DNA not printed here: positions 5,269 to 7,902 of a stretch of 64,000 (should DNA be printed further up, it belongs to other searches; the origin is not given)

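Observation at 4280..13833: Single translationally coupled sbcD-sbcC-addA-addB operon in which the SbcC-like ATPase carries a transmembrane hairpin instead of a zinc hook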

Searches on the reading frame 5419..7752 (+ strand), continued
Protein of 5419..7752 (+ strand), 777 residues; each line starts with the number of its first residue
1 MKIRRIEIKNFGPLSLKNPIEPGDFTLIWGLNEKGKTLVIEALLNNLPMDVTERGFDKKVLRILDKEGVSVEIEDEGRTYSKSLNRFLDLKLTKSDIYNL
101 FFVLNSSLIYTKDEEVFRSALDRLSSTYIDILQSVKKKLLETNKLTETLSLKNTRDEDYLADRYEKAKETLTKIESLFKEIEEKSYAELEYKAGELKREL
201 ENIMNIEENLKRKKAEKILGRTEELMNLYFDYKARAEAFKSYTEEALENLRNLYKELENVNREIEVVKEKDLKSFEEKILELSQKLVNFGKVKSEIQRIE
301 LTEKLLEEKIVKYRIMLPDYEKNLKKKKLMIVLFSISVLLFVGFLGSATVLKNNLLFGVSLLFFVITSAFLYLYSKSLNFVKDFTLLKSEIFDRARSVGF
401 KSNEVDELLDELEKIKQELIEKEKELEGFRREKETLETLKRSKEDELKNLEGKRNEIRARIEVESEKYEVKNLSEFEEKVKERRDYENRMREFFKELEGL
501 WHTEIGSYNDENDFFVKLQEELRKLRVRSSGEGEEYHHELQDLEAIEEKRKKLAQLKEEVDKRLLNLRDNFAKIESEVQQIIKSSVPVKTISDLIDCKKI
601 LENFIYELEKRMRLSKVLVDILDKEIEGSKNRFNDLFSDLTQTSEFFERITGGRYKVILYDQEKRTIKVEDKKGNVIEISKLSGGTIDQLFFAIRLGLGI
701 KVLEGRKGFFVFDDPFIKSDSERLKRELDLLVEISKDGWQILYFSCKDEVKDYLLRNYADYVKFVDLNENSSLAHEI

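Call 38: predict_structure(alignment_id=A1)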
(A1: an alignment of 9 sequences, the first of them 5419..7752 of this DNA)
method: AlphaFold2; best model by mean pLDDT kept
length: 777 residues; sequences in the alignment: 9
mean_pLDDT: 76.3   pTM: 0.42
mean pLDDT of the five models: 76.3, 74.3, 72.4, 71.0, 68.8
residues with pLDDT >= 90: 96; 70-90: 506; 50-70: 121; < 50: 54
segments of 3 or more residues with pLDDT < 50: 50-66, 106-117, 528-541, 774-777
pLDDT, mean of each block of 10 residues (from residue 1): 83 74 90 66 61 37 52 81 62 54 50 47 56 85 86 81 92 91 79 78 63 53 72 71 75 84 82 83 75 67 77 83 82 82 81 79 83 83 85 78 77 76 78 83 84 82 74 75 76 76 66 75 52 37 66 81 86 91 87 91 93 90 82 75 90 88 78 85 79 82 77 72 89 91 88 92 86 48
secondary structure, 60 per line:
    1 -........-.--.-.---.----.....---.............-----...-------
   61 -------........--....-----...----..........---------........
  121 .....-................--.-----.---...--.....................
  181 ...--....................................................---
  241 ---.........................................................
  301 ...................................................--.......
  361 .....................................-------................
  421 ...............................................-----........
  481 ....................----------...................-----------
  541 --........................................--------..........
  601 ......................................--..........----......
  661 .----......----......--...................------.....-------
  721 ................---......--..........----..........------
elements in order (helices of 4 or more, strands of 3 or more residues): E2-9 E25-29 H33-45 E68-75 E78-81 H94-101 H113-125 H127-142 H160-183 H186-237 H244-351 H354-397 H405-467 H473-500 H511-529 H543-582 H591-638 H641-650 E655-661 E666-671 E676-678 H684-702 E709-713 H721-736 E740-745 H748-757 E762-766 H767-770

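Call 40: fold_search(model_id=the predicted structure, library=pdb)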
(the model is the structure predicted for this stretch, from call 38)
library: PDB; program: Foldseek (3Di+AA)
matches with E <= 10: 710; with E <= 0.001: 69
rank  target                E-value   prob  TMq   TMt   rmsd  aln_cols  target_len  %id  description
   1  7zr1_C                1.8e-11  1.00  0.27  0.27  95.2       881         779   14  Chaetomium thermophilum Mre11-Rad50-Nbs1 complex bound to ATPyS (composite structure) (released 2023-01-11)
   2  7zr1_D                1.7e-10  1.00  0.31  0.30  92.5       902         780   14  Chaetomium thermophilum Mre11-Rad50-Nbs1 complex bound to ATPyS (composite structure) (released 2023-01-11)
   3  8i4x_B                4.4e-09  1.00  0.25  0.19  110.5      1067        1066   12  Cryo-EM structure of 5-subunit Smc5/6 (released 2024-06-26)
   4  7nyw_B                5.8e-09  1.00  0.16  0.15  36.4       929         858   11  Cryo-EM structure of the MukBEF-MatP-DNA head module (released 2021-07-07)
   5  7yqh_B                8.3e-09  1.00  0.27  0.20  106.4      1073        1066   12  Cryo-EM structure of 8-subunit Smc5/6 (released 2024-01-31)
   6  7qcd_B                7.7e-08  1.00  0.19  0.16  118.9      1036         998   12  CryoEM structure of the Smc5/6-holocomplex (composite structure) (released 2022-09-21)
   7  9gm6_A                2.1e-07  1.00  0.20  0.15  39.7      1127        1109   12  MukBEF in a nucleotide-bound state with open neck gate (heads core) (released 2025-03-26)
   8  6yvu_B                3.3e-07  1.00  0.23  0.16  97.2      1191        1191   13  Condensin complex from S.cerevisiae ATP-free apo non-engaged state (released 2020-07-15)
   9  8i13_B                6.9e-07  1.00  0.30  0.24  106.4      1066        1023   12  Cryo-EM structure of 6-subunit Smc5/6 (released 2024-06-26)
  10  9gm9_A                1.3e-06  1.00  0.20  0.17  38.5      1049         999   11  MukBEF in a DNA capture state (released 2025-03-26)
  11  9qxx_A                1.5e-06  1.00  0.19  0.20  60.6       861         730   13  JetABC DNA loaded state dimer (released 2025-10-01)
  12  9gm6_B                1.6e-06  1.00  0.17  0.12  33.2      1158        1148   12  MukBEF in a nucleotide-bound state with open neck gate (heads core) (released 2025-03-26)
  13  8i4x_A                1.7e-06  1.00  0.23  0.17  106.6      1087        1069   11  Cryo-EM structure of 5-subunit Smc5/6 (released 2024-06-26)
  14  7yqh_A                1.7e-06  1.00  0.22  0.16  107.4      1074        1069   11  Cryo-EM structure of 8-subunit Smc5/6 (released 2024-01-31)
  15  8i13_A                7.0e-06  1.00  0.19  0.16  108.0      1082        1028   10  Cryo-EM structure of 6-subunit Smc5/6 (released 2024-06-26)
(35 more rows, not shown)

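Call 50: list_cluster_members(proteins=[P0015, P0010, P0012, P0005, P0006, P0007, P0009])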
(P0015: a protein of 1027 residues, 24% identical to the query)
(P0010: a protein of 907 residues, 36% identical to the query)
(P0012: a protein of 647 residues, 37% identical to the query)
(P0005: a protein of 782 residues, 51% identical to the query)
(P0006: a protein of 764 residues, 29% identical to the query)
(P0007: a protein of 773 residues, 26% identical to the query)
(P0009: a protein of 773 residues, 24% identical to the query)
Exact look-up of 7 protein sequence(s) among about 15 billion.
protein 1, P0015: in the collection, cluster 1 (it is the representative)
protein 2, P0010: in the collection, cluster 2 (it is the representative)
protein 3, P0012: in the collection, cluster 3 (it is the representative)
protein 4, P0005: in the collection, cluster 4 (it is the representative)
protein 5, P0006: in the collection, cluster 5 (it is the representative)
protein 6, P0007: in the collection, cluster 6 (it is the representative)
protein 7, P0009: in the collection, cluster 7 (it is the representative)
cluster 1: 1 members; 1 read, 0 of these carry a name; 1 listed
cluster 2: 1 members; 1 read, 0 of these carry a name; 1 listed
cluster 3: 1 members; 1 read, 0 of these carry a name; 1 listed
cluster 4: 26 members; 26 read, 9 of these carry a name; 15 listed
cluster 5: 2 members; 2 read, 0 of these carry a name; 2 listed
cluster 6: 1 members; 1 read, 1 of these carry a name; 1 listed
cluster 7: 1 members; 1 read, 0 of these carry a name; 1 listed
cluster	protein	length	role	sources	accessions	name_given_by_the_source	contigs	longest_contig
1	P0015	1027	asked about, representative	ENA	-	-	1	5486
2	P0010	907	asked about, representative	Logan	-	-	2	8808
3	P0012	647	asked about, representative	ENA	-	-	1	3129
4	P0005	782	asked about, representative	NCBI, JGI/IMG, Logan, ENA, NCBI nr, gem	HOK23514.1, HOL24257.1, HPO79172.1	MAG TPA: AAA family ATPase [Candidatus Hydrothermia bacterium] | AAA family ATPase [Candidatus Hydrothermia bacterium]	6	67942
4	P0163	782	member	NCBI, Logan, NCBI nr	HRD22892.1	MAG TPA: AAA family ATPase [Candidatus Hydrothermia bacterium] | AAA family ATPase [Candidatus Hydrothermia bacterium]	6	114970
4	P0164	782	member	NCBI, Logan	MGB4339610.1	MAG: hypothetical protein WBJ76_03535 [Candidatus Hydrothermia bacterium]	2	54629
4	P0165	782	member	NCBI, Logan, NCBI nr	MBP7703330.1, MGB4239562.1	MAG: AAA family ATPase [Candidatus Hydrothermae bacterium] | AAA family ATPase [Candidatus Hydrothermae bacterium]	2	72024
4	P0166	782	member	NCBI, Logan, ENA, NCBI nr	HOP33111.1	MAG TPA: AAA family ATPase [Candidatus Hydrothermia bacterium] | AAA family ATPase [Candidatus Hydrothermia bacterium]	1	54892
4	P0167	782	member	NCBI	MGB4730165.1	MAG: hypothetical protein WBI42_05195 [Candidatus Hydrothermia bacterium]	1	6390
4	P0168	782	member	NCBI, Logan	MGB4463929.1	MAG: hypothetical protein WBI96_04585 [Candidatus Hydrothermia bacterium]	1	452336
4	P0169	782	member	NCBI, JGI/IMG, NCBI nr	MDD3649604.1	MAG: AAA family ATPase [Candidatus Hydrothermia bacterium] | AAA family ATPase [Candidatus Hydrothermia bacterium]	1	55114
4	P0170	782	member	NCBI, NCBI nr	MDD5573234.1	MAG: AAA family ATPase [Candidatus Hydrothermia bacterium] | AAA family ATPase [Candidatus Hydrothermia bacterium]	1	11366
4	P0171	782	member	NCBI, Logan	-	-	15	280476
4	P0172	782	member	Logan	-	-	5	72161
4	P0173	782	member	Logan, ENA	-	-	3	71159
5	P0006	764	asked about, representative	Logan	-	-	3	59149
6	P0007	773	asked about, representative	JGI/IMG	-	DNA repair exonuclease SbcCD ATPase subunit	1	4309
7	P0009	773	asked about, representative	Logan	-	-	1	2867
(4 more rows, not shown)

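Call 59: list_cluster_members(proteins=[window:5419-7752:+, window:7770-10952:+, window:4280-5422:+, P0178])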
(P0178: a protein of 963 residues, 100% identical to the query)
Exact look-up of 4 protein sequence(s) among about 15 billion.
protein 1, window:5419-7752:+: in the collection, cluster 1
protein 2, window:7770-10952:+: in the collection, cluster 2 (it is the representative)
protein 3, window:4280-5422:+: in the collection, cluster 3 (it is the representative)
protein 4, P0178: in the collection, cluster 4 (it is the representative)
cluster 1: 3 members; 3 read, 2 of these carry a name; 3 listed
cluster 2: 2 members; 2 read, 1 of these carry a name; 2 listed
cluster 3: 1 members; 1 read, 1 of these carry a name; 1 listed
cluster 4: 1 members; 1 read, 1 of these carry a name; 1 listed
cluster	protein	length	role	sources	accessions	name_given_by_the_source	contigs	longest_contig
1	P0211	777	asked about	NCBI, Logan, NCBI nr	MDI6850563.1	MAG: hypothetical protein QMD82_01315 [bacterium] | hypothetical protein [bacterium]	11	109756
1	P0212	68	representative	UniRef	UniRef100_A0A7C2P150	Uncharacterized protein n=1 Tax=candidate division WOR-3 bacterium TaxID=2052148 ...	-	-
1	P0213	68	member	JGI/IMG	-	-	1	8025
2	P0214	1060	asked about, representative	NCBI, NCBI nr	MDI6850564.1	MAG: UvrD-helicase domain-containing protein [bacterium] | UvrD-helicase domain-containing protein [bacterium]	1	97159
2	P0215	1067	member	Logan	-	-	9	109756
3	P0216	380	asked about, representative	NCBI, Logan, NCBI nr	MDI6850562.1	MAG: metallophosphoesterase [bacterium] | metallophosphoesterase [bacterium]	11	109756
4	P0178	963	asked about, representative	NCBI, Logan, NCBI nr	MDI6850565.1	MAG: PD-(D/E)XK nuclease family protein [bacterium] | PD-(D/E)XK nuclease family protein [bacterium]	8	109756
